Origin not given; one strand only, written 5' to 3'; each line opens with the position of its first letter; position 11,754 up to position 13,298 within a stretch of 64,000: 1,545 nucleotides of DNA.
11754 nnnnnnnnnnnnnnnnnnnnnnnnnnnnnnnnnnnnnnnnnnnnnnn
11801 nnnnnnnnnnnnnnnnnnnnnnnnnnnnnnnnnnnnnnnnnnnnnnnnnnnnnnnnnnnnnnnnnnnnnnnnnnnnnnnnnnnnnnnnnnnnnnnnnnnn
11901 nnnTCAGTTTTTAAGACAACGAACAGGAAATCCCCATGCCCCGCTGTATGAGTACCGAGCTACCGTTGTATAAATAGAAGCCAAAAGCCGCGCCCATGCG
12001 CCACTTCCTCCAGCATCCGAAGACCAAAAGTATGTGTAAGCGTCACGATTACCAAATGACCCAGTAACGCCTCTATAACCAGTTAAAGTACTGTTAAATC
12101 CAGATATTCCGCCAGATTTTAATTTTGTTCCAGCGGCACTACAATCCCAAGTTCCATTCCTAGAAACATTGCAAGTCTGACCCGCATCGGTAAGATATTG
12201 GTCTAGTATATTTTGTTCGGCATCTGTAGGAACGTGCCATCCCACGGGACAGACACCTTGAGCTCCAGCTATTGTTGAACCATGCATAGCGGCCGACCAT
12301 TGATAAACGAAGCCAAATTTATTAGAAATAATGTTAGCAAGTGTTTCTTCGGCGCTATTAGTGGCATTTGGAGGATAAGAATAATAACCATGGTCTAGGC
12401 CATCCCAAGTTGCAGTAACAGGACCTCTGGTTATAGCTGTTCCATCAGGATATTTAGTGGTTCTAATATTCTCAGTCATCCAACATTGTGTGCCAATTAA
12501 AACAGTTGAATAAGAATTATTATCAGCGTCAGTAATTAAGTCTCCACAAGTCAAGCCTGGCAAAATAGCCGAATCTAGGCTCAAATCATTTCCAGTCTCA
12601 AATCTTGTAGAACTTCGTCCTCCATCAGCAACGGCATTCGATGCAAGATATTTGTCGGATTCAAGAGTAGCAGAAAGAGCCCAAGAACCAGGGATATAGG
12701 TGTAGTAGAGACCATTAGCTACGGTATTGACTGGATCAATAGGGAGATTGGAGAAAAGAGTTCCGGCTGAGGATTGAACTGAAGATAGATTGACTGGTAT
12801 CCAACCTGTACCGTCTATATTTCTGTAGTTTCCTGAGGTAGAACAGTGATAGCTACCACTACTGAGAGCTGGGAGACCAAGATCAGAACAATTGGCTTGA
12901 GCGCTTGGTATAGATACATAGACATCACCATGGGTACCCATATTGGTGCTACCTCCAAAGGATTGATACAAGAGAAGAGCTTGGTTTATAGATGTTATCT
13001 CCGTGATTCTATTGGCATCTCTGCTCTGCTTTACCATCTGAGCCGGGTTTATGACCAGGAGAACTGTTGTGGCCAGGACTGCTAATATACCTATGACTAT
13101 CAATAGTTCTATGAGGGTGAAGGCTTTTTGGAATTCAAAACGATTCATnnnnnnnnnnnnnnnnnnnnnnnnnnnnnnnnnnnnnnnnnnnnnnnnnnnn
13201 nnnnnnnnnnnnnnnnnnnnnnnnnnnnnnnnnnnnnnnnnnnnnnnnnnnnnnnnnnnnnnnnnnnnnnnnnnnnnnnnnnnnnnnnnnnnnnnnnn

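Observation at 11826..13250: Pilin-FISUMP fusion gene flanked by duplicated terminator-derived direct repeats next to tRNA-Val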

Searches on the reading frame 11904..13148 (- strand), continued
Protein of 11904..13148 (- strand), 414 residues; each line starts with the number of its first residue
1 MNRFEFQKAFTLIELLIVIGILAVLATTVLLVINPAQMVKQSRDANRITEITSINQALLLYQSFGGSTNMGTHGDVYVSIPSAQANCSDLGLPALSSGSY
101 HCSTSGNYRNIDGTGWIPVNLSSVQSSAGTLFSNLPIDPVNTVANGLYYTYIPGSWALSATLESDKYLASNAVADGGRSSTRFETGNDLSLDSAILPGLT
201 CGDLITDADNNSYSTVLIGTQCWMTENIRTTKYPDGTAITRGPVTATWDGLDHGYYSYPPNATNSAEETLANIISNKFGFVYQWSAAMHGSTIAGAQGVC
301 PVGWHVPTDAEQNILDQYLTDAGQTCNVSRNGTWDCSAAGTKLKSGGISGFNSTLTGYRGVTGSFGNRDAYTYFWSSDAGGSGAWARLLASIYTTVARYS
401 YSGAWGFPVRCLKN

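Call 37: find_homologous_proteins(query=L163:5052-6236:+, max_evalue=1e-10)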
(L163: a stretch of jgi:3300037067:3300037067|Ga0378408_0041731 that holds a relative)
Query L163:5052-6236:+ (394 aa): 7996 proteins with E <= 1e-10 among 8000 candidates; the best 120 are listed.
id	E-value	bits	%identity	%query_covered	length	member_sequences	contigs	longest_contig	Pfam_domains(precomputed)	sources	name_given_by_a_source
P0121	2.9e-266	901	100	100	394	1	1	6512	PF00078.33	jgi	jgi:hypothetical protein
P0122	5.3e-232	788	88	99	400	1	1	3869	PF00078.33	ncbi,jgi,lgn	jgi:hypothetical protein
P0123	8.5e-229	778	85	99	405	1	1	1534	PF00078.33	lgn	-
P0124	2.9e-226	769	85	100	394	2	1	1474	PF00078.33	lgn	-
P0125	3.2e-216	736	83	99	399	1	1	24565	PF00078.33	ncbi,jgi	-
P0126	7.9e-215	732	82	98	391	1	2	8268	PF00078.33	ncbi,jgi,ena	jgi:hypothetical protein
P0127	3.2e-195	667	75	97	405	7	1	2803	PF00078.33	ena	-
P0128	2.9e-193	661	74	99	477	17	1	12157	PF00078.33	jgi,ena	-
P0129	1.1e-192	659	74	99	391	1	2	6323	PF00078.33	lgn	-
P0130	1.1e-192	659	74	99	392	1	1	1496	PF00078.33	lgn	-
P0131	1.1e-192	659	72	100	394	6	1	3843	PF00078.33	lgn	-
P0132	3.9e-192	657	73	99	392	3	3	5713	PF00078.33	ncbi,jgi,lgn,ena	-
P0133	8.8e-192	656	74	99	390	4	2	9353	PF00078.33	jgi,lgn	-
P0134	1.5e-190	652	72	99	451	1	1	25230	PF00078.33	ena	-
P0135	1.8e-190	651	72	99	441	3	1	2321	PF00078.33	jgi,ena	-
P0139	2.8e-188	644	71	99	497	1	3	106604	PF09603.16,PF00078.33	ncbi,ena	-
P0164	6.3e-181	620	70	99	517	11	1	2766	PF09603.16,PF00078.33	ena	-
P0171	1.2e-179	616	69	98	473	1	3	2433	PF09603.16,PF00078.33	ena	-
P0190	1.4e-175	602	69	97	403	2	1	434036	PF00078.33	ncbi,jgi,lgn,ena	jgi:hypothetical protein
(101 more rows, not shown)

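Call 45: find_encoding_contigs(protein=P0013, flank=8000, max_places=1)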
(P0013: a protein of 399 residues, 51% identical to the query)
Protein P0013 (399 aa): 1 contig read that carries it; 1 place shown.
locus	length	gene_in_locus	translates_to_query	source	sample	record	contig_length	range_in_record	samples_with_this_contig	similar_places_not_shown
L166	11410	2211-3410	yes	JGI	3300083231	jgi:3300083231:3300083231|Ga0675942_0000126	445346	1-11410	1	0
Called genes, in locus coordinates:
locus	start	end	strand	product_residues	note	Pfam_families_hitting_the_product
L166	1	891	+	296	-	?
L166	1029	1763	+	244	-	PF00565:SNase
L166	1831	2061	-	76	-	-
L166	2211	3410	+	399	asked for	PF07963:N_methyl, PF09603:Fib_succ_major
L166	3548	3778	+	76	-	-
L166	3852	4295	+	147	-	PF09424:YqeY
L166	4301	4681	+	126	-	PF02130:YbeY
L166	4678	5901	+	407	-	PF11104:PilM_2 (faint), PF02491:SHS2_FTSA, PF06723:MreB_Mbl (weak), PF14450:FtsA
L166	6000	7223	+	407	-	PF00091:Tubulin, PF12327:FtsZ_C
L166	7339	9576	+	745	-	PF03477:ATP-cone, PF21995:RNR-II_ins_dom (faint), PF17975:RNR_Alpha, PF02867:Ribonuc_red_lgC (faint)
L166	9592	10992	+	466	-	-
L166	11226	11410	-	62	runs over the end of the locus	-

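Call 46: find_encoding_contigs(protein=P0011, flank=8000, max_places=1)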
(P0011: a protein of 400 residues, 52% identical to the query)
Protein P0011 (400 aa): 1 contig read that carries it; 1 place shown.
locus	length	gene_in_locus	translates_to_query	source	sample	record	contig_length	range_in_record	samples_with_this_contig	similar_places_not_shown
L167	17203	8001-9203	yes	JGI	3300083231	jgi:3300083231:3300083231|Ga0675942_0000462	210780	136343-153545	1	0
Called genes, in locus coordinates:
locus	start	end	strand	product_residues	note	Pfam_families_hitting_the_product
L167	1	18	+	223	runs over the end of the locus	-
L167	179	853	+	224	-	-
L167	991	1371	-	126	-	-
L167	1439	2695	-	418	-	PF14082:SduA_C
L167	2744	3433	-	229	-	-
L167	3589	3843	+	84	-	-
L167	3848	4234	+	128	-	-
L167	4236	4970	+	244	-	PF00565:SNase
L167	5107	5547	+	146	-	PF03773:ArsP_1 (weak)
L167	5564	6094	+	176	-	-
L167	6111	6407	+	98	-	PF02579:Nitro_FeMo-Co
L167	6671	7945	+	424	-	PF07963:N_methyl (weak), PF09603:Fib_succ_major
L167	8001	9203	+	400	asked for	PF07963:N_methyl, PF09603:Fib_succ_major, PF26707:DUF8237 (faint)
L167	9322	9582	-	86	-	PF04024:PspC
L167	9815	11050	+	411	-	PF07963:N_methyl, PF09603:Fib_succ_major, PF26707:DUF8237 (faint)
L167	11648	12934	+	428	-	PF07963:N_methyl, PF09603:Fib_succ_major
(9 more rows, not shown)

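Call 47: find_encoding_contigs(protein=P0017, flank=8000, max_places=1)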
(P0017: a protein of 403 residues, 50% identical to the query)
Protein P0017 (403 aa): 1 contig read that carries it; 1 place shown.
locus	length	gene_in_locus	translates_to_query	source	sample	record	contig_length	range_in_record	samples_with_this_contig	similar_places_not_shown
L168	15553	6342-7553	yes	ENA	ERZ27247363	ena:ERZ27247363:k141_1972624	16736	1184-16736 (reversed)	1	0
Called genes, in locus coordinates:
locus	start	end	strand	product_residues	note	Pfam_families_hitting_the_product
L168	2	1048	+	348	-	?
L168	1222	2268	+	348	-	PF00044:Gp_dh_N, PF02800:Gp_dh_C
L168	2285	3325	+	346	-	PF09587:PGA_cap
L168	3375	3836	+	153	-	PF02502:LacAB_rpiB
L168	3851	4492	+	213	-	PF00834:Ribul_P_3_epim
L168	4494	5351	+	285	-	PF13292:DXP_synthase_N, PF00456:Transketolase_N, PF00676:E1_dh (weak)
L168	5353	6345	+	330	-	PF02779:Transket_pyr, PF02780:Transketolase_C, PF22613:Transketolase_C_1 (weak)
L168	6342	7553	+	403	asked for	PF07963:N_methyl (weak), PF09603:Fib_succ_major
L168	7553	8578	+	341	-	PF00294:PfkB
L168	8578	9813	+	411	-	-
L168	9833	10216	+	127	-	PF00072:Response_reg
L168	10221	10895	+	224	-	-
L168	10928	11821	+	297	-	PF01116:F_bP_aldolase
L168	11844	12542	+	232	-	PF01386:Ribosomal_L25p, PF14693:Ribosomal_TL5_C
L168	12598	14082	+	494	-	PF28016:Mua (weak), PF13406:SLT_2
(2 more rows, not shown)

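Call 57: search_solved_structures(query=A2, max_evalue=0.01)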
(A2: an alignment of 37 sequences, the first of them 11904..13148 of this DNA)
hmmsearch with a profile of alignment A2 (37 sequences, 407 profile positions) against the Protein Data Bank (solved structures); distinct sequences matched with E-value up to 0.01: 17.
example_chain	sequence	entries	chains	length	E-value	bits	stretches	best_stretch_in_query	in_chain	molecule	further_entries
7tgg_A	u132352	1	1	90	4.2e-10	42.5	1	5-65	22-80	Geopilin domain 1 protein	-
9egp_A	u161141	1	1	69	1e-09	41.2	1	5-68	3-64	Geopilin domain 1 protein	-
6xxd_A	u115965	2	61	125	6.2e-08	35.4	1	13-92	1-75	PilA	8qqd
2m7g_A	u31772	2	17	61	1.3e-07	34.3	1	13-66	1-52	Geopilin domain 1 protein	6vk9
5wda_A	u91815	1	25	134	2.9e-06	29.8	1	13-90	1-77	General secretion pathway protein G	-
9laa_A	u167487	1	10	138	4.6e-06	29.2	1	1-54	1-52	Type IV pilin protein PilA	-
8pfb_G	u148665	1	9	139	1.4e-05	27.6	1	13-70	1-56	Type IV pilin PilE1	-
8tj2_C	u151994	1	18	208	2.1e-05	27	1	13-65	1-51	Type IV major pilin protein PilA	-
9lab_B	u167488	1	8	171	6e-05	25.5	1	7-32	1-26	MSHA major pilin subunit MshA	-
1oqw_A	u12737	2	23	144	7.1e-05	25.3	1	13-73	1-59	Fimbrial protein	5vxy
8tum_e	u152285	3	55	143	0.00014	24.3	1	13-66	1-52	Type IV major pilin protein PilA | Pilin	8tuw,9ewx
6gv9_A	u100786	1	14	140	0.00024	23.5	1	13-31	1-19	Prepilin peptidase-dependent protein D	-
8tob_GA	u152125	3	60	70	0.00031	23.2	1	14-69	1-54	Fimbrial protein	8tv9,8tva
1ay2_A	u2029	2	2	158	0.00048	22.5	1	13-33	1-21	TYPE 4 PILIN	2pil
3sok_A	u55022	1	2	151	0.00049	22.5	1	13-49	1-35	Fimbrial protein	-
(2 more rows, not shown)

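Call 58: predict_structure(alignment_id=A2)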
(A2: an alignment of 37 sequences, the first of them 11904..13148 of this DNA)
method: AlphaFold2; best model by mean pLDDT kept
length: 414 residues; sequences in the alignment: 37
mean_pLDDT: 83.1   pTM: 0.58
mean pLDDT of the five models: 83.1, 83.1, 81.7, 74.6, 73.4
residues with pLDDT >= 90: 146; 70-90: 213; 50-70: 45; < 50: 10
segments of 3 or more residues with pLDDT < 50: 1-4, 197-199
pLDDT, mean of each block of 10 residues (from residue 1): 49 86 75 73 90 91 77 91 94 85 95 93 80 86 84 88 79 62 85 64 81 85 91 88 62 68 67 83 92 92 92 91 80 88 85 87 82 92 89 93 92 88
secondary structure, 60 per line:
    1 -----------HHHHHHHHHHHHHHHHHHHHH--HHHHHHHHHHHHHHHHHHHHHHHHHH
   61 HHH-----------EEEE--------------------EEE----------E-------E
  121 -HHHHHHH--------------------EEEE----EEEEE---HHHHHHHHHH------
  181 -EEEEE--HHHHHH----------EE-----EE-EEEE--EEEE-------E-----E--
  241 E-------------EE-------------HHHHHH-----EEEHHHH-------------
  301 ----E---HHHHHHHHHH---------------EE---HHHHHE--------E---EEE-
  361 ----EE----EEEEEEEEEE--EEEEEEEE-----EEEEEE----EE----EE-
elements in order: H12-32 H35-63 E75-78 E99-101 H122-128 E149-152 E157-161 H165-174 E182-186 H189-194 E215-218 E221-224 H270-275 E281-283 H284-287 H309-318 H339-343 E357-359 E371-380 E383-390 E396-401

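Call 60: fold_search(model_id=the predicted structure, library=pdb)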
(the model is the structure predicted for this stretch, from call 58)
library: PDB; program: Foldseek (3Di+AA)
matches with E <= 10: 91; with E <= 0.001: 0
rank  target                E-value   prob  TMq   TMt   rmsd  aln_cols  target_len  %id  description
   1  5e4l_A                2.9e-01  0.04  0.13  0.13  19.3       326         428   13  Structure of ligand binding region of uPARAP at pH 5.3 (released 2016-10-12)
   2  1gz2                  5.0e-01  0.08  0.11  0.28  15.5       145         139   17  Crystal structure of the Ovocleidin-17 a major protein of the Gallus gallus eggshell calcified layer. (released 2003-05-22)
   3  7w63_A                5.4e-01  0.01  0.12  0.13  27.8       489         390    9  Crystal structure of minor pilin TcpB from Vibrio cholerae (released 2022-11-09)
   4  4pp8_A                8.7e-01  0.06  0.06  0.17  11.7        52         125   17  Crystal structure of murine NK cell ligand RAE-1 beta in complex with NKG2D (released 2014-04-09)
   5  1ukm_B                9.8e-01  0.08  0.12  0.34  14.1       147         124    8  Crystal structure of EMS16, an Antagonist of collagen receptor integrin alpha2beta1 (GPIa/IIa) (released 2003-11-04)
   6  2go0_MODEL_1_A        1.1e+00  0.06  0.12  0.29  15.3       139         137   12  NMR solution structure of human pancreatitis-associated protein (released 2006-09-12)
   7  5hz9_F                1.2e+00  0.02  0.06  0.14  10.4        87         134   16  human FABP3 in complex with 6-Chloro-2-methyl-4-phenyl-quinoline-3-carboxylic acid (released 2016-12-14)
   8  1ri6                  1.5e+00  0.02  0.05  0.06  12.1        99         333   14  Structure of a putative isomerase from E. coli (released 2003-11-25)
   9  7qaj_B                1.7e+00  0.06  0.12  0.33  14.6       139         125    7  ZK002 with Anti-angiogenic and Anti-inflamamtory Properties (released 2023-06-14)
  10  9kpl_A                1.7e+00  0.06  0.07  0.19  12.0        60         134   10  Crystal structure of T. rubripes Mincle with glucose (released 2025-04-02)
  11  4efg_A                1.8e+00  0.02  0.06  0.15  10.0        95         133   10  Crystal Structure of the Q108K:K40L:T51V:T53C:Y19W:R58W:T29L Mutant of Cellular Retinol Binding Protein Type II in Com (released 2012-12-26)
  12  6nau_A                1.8e+00  0.02  0.05  0.06  11.9        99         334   14  1.55 Angstrom Resolution Crystal Structure of 6-phosphogluconolactonase from Klebsiella pneumoniae (released 2018-12-19)
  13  9wtd_A                2.2e+00  0.04  0.12  0.28  15.3       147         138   12  Filament structure of human Reg3alpha (released 2026-02-11)
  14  7w64_A                2.3e+00  0.01  0.14  0.14  27.8       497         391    9  Crystal structure of minor pilin TcpB from Vibrio cholerae complexed with N-terminal peptide fragment of TcpF (released 2022-11-09)
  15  5f7g_A                2.5e+00  0.02  0.07  0.15  10.1        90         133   11  Crystal structure of the Q108K:K40L:T51V:R58Y:Y19W:Q38L mutant of human Cellular Retinol Binding Protein II in complex (released 2016-12-14)
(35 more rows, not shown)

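Call 72: find_encoding_contigs(protein=P0125, flank=5000, max_places=1)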
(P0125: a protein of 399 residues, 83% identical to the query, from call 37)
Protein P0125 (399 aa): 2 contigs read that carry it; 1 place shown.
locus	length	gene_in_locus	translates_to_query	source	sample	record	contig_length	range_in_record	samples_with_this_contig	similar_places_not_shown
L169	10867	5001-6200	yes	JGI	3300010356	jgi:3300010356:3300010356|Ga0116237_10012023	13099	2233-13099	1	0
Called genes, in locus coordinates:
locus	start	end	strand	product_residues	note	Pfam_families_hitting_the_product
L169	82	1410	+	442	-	PF00989:PAS (weak), PF13188:PAS_8 (weak), PF00512:HisKA, PF02518:HATPase_c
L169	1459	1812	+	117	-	PF05635:23S_rRNA_IVP, PF22296:bAvd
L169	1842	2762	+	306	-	PF01149:Fapy_DNA_glyco, PF06831:H2TH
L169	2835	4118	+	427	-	PF07963:N_methyl (faint), PF09603:Fib_succ_major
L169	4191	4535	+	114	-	PF05635:23S_rRNA_IVP, PF22296:bAvd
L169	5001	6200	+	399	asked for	PF00078:RVT_1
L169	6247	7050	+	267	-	-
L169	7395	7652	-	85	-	PF01649:Ribosomal_S20p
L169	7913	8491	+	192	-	PF01330:RuvA_N, PF00633:HHH (faint), PF14520:HHH_5, PF07499:RuvA_C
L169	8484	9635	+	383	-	PF08245:Mur_ligase_M, PF02875:Mur_ligase_C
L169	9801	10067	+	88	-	PF01541:GIY-YIG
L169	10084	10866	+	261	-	?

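Call 73: find_encoding_contigs(protein=P0139, flank=5000, max_places=1)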
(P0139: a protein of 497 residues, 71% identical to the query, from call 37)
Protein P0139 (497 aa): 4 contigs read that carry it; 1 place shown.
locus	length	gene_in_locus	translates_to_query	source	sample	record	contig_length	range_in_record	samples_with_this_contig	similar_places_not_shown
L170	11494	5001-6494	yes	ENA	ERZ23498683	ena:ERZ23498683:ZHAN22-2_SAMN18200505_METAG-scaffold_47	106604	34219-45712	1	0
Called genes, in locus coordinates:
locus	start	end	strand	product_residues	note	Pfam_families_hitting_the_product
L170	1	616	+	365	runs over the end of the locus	PF01098:FTSW_RODA_SPOVE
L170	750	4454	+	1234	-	-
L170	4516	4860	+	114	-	PF05635:23S_rRNA_IVP, PF22296:bAvd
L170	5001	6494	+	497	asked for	PF09603:Fib_succ_major (weak), PF00078:RVT_1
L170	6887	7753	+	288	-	-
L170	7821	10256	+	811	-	PF13431:TPR_17 (faint), PF13424:TPR_12 (faint), PF13428:TPR_14 (faint), PF14559:TPR_19 (faint), PF23914:TPR_CcmH_CycH (weak), PF13432:TPR_16 (weak), PF00515:TPR_1, PF07719:TPR_2 (weak), +8 more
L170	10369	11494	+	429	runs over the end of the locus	-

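Call 74: find_encoding_contigs(protein=P0190, flank=5000, max_places=1)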
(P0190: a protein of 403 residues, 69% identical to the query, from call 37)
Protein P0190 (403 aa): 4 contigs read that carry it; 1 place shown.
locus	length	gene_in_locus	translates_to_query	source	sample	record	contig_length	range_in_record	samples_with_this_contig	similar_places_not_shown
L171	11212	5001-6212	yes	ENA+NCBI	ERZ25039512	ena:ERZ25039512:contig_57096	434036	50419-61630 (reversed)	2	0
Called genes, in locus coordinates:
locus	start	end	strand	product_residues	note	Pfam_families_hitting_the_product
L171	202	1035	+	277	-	-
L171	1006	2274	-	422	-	PF00078:RVT_1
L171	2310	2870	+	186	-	PF10502:Peptidase_S26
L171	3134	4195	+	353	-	PF07963:N_methyl, PF09603:Fib_succ_major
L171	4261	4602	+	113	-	PF05635:23S_rRNA_IVP (weak), PF22296:bAvd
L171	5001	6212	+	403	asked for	PF00078:RVT_1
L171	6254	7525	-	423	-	PF00239:Resolvase, PF07508:Recombinase, PF13408:Zn_ribbon_recom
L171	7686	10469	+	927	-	PF02384:N6_Mtase, PF01170:UPF0020 (faint), PF20473:MmeI_Mtase, PF07669:Eco57I, PF12950:TaqI_C (faint)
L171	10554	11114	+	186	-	-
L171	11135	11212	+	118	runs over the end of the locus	-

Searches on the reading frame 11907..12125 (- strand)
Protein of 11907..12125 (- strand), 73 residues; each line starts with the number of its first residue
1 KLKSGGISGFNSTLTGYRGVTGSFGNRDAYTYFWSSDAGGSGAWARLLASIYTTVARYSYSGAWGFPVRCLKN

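Call 71: find_homologous_proteins(query=window:11907-12125:-, max_evalue=0.001)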
Query seq(73 aa): no candidate shares three 5-residue words with the query. No homologue found.
